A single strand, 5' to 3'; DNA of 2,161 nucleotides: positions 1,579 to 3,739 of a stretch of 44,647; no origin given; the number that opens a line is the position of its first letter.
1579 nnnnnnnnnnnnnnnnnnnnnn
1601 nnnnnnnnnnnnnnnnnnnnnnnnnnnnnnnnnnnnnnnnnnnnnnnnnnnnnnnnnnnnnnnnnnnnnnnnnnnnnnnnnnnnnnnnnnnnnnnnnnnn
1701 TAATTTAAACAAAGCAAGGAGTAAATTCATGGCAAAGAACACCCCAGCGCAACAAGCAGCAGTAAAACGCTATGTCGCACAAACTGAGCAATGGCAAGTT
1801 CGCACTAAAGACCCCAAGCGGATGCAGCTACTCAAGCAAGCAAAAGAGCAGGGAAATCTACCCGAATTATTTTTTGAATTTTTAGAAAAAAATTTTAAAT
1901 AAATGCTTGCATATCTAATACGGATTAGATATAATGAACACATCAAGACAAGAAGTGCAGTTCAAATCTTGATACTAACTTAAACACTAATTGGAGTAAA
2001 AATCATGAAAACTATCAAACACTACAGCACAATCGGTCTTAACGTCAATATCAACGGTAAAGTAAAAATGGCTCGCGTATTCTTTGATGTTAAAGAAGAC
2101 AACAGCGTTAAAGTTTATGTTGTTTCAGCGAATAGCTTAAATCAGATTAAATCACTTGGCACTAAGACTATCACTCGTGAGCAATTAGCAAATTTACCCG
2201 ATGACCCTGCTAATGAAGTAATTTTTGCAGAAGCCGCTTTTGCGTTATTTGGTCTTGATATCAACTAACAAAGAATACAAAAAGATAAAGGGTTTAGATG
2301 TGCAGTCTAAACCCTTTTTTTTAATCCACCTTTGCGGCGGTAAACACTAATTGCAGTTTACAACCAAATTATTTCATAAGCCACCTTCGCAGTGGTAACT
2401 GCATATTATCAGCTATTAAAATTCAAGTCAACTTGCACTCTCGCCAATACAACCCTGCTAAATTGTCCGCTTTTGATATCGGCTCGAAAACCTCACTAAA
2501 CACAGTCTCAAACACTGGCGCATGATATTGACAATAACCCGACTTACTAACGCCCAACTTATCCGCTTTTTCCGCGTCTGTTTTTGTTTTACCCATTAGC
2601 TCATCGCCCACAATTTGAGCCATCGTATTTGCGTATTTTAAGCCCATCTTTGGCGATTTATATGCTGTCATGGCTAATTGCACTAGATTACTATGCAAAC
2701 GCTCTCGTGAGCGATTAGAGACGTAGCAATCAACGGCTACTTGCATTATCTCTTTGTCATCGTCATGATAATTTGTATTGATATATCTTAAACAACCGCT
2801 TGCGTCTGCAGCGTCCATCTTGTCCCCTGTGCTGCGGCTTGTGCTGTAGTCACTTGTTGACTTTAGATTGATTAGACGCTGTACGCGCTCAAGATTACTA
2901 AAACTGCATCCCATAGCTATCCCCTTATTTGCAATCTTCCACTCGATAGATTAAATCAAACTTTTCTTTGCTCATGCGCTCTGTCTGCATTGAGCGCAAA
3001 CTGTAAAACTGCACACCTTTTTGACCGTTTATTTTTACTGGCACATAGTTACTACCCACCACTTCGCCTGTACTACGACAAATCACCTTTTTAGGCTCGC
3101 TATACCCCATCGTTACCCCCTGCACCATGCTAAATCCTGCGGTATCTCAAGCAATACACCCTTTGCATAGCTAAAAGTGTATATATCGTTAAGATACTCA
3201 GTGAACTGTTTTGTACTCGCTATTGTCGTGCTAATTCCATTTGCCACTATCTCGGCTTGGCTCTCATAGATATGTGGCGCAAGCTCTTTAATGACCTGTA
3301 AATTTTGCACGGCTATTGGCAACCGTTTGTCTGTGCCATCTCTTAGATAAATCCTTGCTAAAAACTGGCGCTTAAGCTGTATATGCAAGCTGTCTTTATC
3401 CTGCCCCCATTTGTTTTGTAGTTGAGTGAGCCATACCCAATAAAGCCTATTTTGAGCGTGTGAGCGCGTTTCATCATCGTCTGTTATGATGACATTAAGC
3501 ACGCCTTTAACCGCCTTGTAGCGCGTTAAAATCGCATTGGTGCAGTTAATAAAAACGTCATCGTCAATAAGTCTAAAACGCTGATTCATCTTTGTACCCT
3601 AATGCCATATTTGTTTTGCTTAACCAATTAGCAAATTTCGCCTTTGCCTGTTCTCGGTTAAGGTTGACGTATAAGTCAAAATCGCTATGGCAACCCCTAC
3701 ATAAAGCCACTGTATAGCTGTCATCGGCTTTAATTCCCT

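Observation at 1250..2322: Counter-oriented three-gene cassette with twin consensus promoters sharing one 18-bp palindromic operator in flipped orientation (acr-aca-like or TA-like)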

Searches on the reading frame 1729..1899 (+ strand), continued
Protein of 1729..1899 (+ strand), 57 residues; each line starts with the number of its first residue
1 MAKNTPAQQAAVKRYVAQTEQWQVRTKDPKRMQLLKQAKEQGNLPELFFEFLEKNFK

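Call 63: find_encoding_contigs(protein=P0179, flank=4000, max_places=4)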
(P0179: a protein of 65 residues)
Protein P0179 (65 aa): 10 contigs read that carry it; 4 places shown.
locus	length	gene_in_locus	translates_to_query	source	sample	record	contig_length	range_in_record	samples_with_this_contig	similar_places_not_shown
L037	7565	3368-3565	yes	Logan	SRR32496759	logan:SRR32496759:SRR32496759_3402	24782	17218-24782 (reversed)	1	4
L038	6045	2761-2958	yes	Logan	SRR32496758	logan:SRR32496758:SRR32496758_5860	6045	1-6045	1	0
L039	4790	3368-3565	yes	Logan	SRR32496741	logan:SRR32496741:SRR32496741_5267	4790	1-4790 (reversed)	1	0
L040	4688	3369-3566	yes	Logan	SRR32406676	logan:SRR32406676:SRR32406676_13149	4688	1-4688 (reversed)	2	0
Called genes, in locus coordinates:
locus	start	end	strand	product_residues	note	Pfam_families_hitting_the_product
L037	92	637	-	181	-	-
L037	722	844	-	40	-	-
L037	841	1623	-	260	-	-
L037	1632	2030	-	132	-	PF13560:HTH_31 (faint), PF01381:HTH_3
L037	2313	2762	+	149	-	-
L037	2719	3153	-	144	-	-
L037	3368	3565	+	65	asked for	-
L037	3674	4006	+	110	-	-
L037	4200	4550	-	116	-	-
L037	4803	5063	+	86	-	-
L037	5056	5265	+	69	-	-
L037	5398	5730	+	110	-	-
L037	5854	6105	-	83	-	PF04977:DivIC (faint), PF17675:APG6_N (weak), PF26095:CC_Bre1 (weak), PF12325:TMF_TATA_bd (weak)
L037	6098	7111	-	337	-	PF26125:AcrVA2-like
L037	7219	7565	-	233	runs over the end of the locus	-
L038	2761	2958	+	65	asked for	-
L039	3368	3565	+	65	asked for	-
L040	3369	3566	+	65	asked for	-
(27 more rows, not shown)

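Call 64: find_encoding_contigs(protein=P0182, flank=4000, max_places=4)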
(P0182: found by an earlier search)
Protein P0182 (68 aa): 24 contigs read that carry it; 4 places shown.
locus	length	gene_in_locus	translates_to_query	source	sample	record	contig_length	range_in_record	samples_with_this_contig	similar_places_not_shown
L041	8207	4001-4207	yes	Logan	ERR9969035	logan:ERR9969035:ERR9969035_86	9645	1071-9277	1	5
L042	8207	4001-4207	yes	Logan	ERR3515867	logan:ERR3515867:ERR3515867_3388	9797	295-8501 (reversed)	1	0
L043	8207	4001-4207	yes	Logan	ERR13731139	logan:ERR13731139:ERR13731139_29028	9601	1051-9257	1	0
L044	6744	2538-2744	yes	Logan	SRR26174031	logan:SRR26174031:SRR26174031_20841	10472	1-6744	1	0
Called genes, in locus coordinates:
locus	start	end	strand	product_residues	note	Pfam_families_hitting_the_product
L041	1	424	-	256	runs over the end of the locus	PF01656:CbiA, PF02374:ArsA_ATPase, PF09140:MipZ, PF10609:ParA (faint), PF13614:AAA_31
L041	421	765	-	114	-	PF16509:KORA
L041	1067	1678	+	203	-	PF00589:Phage_integrase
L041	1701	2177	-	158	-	-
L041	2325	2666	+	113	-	PF00816:Histone_HNS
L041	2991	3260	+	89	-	PF25860:CPPA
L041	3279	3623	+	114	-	PF00816:Histone_HNS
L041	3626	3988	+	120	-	-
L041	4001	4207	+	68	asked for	-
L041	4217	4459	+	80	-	-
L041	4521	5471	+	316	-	PF13651:EcoRI_methylase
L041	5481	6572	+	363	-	PF03235:GmrSD_N, PF01844:HNH, PF14279:HNH_5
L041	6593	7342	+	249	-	-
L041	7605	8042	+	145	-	-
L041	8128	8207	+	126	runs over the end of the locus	-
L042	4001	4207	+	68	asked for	-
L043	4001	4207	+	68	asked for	-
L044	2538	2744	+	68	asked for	-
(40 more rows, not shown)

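Call 68: predict_structure(alignment_id=A4)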
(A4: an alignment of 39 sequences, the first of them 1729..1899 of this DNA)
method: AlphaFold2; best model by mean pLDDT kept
length: 57 residues; sequences in the alignment: 39
mean_pLDDT: 71.7   pTM: 0.32
mean pLDDT of the five models: 71.7, 71.2, 66.8, 65.2, 64.9
residues with pLDDT >= 90: 0; 70-90: 41; 50-70: 16; < 50: 0
segments of 3 or more residues with pLDDT < 50: none
pLDDT, mean of each block of 10 residues (from residue 1): 71 73 63 75 74 75
secondary structure, 60 per line:
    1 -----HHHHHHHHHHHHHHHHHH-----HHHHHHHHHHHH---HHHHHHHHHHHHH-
elements in order: H6-23 H29-40 H44-56

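Call 71: fold_search(model_id=the predicted structure, library=pdb)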
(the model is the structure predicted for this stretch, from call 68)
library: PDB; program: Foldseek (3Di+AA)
matches with E <= 10: 0; with E <= 0.001: 0
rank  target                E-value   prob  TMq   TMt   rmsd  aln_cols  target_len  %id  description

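Call 83: search_protein_families(library=pfam, proteins=[L037:3674-4003:+, L037:4803-5060:+, L037:5056-5262:+, L037:5398-5727:+], max_evalue=1)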
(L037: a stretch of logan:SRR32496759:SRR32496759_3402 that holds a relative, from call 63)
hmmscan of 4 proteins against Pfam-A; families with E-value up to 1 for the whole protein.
L037:3674-4003:+ (110 aa): 7 families
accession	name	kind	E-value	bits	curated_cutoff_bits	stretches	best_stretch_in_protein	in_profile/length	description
PF10779.14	XhlA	-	0.0082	16.7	34.7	1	37-102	2-65/67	Haemolysin XhlA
PF01105.29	EMP24_GP25L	-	0.0084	16.6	25.9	1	31-110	104-182/182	emp24/gp25L/p24 family/GOLD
PF02321.23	OEP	-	0.033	14.5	22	1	20-71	132-184/187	Outer membrane efflux protein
PF02877.19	PARP_reg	-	0.044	14.3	26.8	0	28-83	11-65/135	Poly(ADP-ribose) polymerase, regulatory domain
PF25762.1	HAUS1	-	0.049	13.9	40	1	20-83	95-158/236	HAUS augmin-like complex subunit 1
PF18595.6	Nuf2_DHR10-like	-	0.28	11.7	28.4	1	19-80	30-91/117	Nuf2, DHR10-like domain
PF10186.14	ATG14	-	0.78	9.2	33.2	1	27-77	57-107/347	Vacuolar sorting 38 and autophagy-related subunit 14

L037:4803-5060:+ (86 aa): 3 families
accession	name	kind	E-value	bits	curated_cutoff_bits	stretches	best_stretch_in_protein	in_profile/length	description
PF07400.16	IL11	-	0.021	14.9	25.8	1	49-79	27-57/170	Interleukin 11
PF22775.2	GA_3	-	0.043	14.8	27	1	19-75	44-95/100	GA-like domain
PF20933.2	HpHbR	-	0.12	12.5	27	1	29-79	161-211/243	Haptoglobin-hemoglobin receptor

L037:5056-5262:+ (69 aa): 1 family
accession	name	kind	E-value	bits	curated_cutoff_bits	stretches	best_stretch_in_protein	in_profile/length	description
PF08369.16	PCP_red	-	0.062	13.8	32.5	1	12-32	21-41/45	Proto-chlorophyllide reductase 57 kD subunit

L037:5398-5727:+ (110 aa): 0 families

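Call 102: search_dna_similar(query=P0182, collection=plasmids, mode=protein, max_evalue=0.001, max_rows=10)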
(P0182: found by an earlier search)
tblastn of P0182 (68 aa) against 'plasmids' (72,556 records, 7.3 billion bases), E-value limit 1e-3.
No match.

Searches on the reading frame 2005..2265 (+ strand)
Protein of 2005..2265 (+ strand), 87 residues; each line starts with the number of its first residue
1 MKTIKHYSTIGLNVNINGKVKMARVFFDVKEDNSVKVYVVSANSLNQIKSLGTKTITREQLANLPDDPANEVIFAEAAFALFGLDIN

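Call 3: search_protein_families(library=pfam, proteins=[window:2005-2265:+], max_evalue=1)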
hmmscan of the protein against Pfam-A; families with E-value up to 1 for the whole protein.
window:2005-2265:+ (87 aa): 1 family
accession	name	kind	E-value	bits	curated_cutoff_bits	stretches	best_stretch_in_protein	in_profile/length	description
PF14059.11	DUF4251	-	0.078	13.5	27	1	5-49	86-128/133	Domain of unknown function (DUF4251)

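Call 4: search_protein_families(library=phrogs, proteins=[window:2005-2265:+], max_evalue=0.1)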
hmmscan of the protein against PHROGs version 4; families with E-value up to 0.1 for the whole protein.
window:2005-2265:+ (87 aa): 1 family
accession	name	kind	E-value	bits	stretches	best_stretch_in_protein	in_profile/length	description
phrog_1603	-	unknown function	0.079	14.1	0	24-36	12-24/54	-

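Call 12: search_protein_families(library=ncbifam, proteins=[window:2005-2265:+], max_evalue=1)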
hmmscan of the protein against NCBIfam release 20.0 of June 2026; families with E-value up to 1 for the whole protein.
window:2005-2265:+ (87 aa): 1 family
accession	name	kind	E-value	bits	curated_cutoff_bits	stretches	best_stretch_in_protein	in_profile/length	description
NF006120.0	PRK08264.1-6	subfamily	0.0047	16.5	274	1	11-53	106-147/246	SDR family oxidoreductase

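Call 13: search_protein_families(library=padloc, proteins=[window:2005-2265:+], max_evalue=1)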
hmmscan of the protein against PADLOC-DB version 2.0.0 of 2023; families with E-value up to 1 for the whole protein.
window:2005-2265:+ (87 aa): 0 families

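Call 16: search_solved_structures(query=window:2005-2265:+, max_evalue=10)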
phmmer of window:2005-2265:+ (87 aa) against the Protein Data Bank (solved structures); distinct sequences matched with E-value up to 10: 3.
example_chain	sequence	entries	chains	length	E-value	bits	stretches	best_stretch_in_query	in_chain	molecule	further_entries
9vwc_A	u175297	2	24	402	0.34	14.8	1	5-75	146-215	Deoxyguanosinetriphosphate triphosphohydrolase-like protein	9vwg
9vwa_A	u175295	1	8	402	0.34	14.7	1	5-75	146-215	Deoxyguanosinetriphosphate triphosphohydrolase-like protein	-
9h91_D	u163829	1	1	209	1.5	12.7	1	16-82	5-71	50S ribosomal protein L3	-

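Call 19: find_homologous_proteins(query=window:2005-2265:+, max_evalue=0.01)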
Query window:2005-2265:+ (87 aa): 26 proteins with E <= 0.01 among 28 candidates.
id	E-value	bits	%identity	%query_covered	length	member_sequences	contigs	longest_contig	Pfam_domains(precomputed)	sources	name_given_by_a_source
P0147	4.9e-45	168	92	100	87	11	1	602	-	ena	-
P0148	7.6e-45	168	93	100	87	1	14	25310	-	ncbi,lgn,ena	-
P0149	8.9e-45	168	91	100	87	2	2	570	-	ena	-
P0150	2.1e-44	166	92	100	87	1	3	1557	-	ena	-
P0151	2.5e-44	166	93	100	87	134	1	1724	-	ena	-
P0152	3.4e-44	166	90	100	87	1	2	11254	-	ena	-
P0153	8.1e-44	165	91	100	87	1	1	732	-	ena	-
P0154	8.9e-44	164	91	100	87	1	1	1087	-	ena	-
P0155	1.0e-43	164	90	100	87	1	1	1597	-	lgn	-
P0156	1.2e-43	164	90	100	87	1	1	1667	-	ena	-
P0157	1.3e-43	164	92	100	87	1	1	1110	-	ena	-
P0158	2.5e-43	163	90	100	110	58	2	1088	-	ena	-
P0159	5.7e-43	162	91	100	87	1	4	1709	-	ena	-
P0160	5.8e-43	162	92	100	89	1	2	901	-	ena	-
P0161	8.8e-43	161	89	100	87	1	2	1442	-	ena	-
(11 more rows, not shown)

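Call 23: find_encoding_contigs(protein=P0148, flank=6000, max_places=6)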
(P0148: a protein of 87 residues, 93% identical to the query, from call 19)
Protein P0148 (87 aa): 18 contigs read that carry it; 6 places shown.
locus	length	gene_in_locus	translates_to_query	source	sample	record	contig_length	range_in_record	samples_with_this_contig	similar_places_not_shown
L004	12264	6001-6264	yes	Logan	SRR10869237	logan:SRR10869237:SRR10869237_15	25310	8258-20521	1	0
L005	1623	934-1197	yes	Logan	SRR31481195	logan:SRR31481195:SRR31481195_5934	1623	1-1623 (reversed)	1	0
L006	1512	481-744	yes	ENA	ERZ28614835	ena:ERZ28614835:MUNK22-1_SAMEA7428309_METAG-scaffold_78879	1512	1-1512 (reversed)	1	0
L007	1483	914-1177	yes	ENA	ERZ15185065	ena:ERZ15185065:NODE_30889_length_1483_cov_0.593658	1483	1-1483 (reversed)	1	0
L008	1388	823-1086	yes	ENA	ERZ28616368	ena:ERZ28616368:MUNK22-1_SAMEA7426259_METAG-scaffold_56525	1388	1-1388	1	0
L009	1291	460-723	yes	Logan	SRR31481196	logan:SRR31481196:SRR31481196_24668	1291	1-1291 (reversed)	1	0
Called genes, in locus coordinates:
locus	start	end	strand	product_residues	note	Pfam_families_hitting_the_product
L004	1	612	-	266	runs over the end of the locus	-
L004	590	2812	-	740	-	PF16510:P22_portal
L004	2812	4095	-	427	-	PF04466:Terminase_3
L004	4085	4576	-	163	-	-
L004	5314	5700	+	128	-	-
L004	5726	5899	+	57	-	-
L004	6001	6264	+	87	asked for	-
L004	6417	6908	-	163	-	-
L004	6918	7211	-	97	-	-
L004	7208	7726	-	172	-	-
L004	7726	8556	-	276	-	PF01695:IstB_IS21, PF20720:nSTAND3 (weak)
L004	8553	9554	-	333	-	PF07120:DUF1376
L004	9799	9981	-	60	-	-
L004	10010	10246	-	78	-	-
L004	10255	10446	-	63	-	PF14549:P22_Cro, PF15943:YdaS_toxin (weak)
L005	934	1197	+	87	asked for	-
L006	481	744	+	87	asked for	-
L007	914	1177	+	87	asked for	-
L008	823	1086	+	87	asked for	-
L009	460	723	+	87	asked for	-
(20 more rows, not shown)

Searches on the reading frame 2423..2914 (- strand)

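Call 3: search_protein_families(library=pfam, proteins=[window:2423-2914:-], max_evalue=1)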
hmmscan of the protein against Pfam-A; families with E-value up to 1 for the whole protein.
window:2423-2914:- (163 aa): 1 family
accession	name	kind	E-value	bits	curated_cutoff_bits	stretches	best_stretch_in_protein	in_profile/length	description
PF05030.17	SSXT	-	0.18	11.8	26.2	1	69-88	38-57/62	SSXT protein (N-terminal region)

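Call 4: search_protein_families(library=phrogs, proteins=[window:2423-2914:-], max_evalue=0.1)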
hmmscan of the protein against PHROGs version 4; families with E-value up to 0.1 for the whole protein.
window:2423-2914:- (163 aa): 0 families

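Call 12: search_protein_families(library=ncbifam, proteins=[window:2423-2914:-], max_evalue=1)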
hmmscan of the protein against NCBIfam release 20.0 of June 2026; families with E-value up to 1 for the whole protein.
window:2423-2914:- (163 aa): 2 families
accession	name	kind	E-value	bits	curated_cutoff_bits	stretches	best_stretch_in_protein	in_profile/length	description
NF047788.1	TransRegPocR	equivalog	0.051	12.8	500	1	25-127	178-271/296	transcriptional regulator PocR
NF045592.1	bili_reduct_N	equivalog_domain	0.06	12.5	425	1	46-132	110-194/363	bilirubin reductase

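Call 13: search_protein_families(library=padloc, proteins=[window:2423-2914:-], max_evalue=1)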
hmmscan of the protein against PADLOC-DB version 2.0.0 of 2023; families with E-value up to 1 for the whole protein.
window:2423-2914:- (163 aa): 0 families

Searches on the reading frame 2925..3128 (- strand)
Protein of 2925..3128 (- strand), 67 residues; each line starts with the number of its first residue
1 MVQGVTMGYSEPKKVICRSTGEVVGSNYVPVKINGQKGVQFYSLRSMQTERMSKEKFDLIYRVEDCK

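Call 3: search_protein_families(library=pfam, proteins=[window:2925-3128:-], max_evalue=1)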
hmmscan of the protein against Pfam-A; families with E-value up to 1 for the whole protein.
window:2925-3128:- (67 aa): 0 families

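Call 4: search_protein_families(library=phrogs, proteins=[window:2925-3128:-], max_evalue=0.1)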
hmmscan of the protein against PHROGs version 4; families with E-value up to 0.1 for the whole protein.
window:2925-3128:- (67 aa): 0 families

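Call 12: search_protein_families(library=ncbifam, proteins=[window:2925-3128:-], max_evalue=1)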
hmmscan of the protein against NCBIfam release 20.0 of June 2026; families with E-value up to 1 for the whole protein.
window:2925-3128:- (67 aa): 1 family
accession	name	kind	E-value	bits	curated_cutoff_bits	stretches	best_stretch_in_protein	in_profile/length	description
NF053697.1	LyGlyAclTfGlsABct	equivalog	0.054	12.7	260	1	27-64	187-224/267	lyso-glycine lipid O-acyltransferase GlsA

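Call 13: search_protein_families(library=padloc, proteins=[window:2925-3128:-], max_evalue=1)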
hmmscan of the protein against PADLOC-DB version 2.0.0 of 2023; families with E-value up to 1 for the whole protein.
window:2925-3128:- (67 aa): 0 families

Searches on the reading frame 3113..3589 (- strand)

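Call 3: search_protein_families(library=pfam, proteins=[window:3113-3589:-], max_evalue=1)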
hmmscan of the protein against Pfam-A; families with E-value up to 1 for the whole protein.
window:3113-3589:- (158 aa): 1 family
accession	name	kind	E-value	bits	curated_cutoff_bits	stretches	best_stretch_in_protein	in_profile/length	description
PF05772.17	NinB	-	1.3e-05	25.4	23.8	1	1-60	1-58/131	NinB protein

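Call 4: search_protein_families(library=phrogs, proteins=[window:3113-3589:-], max_evalue=0.1)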
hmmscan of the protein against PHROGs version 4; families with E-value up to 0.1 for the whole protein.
window:3113-3589:- (158 aa): 2 families
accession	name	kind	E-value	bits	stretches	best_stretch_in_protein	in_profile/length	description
phrog_72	-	DNA, RNA and nucleotide metabolism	5.9e-26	92.5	1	1-156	8-151/161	NinB/ Orf homologous recombination mediator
phrog_7283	-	DNA, RNA and nucleotide metabolism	0.0015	19.6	1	27-148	26-148/156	NinB/ Orf homologous recombination mediator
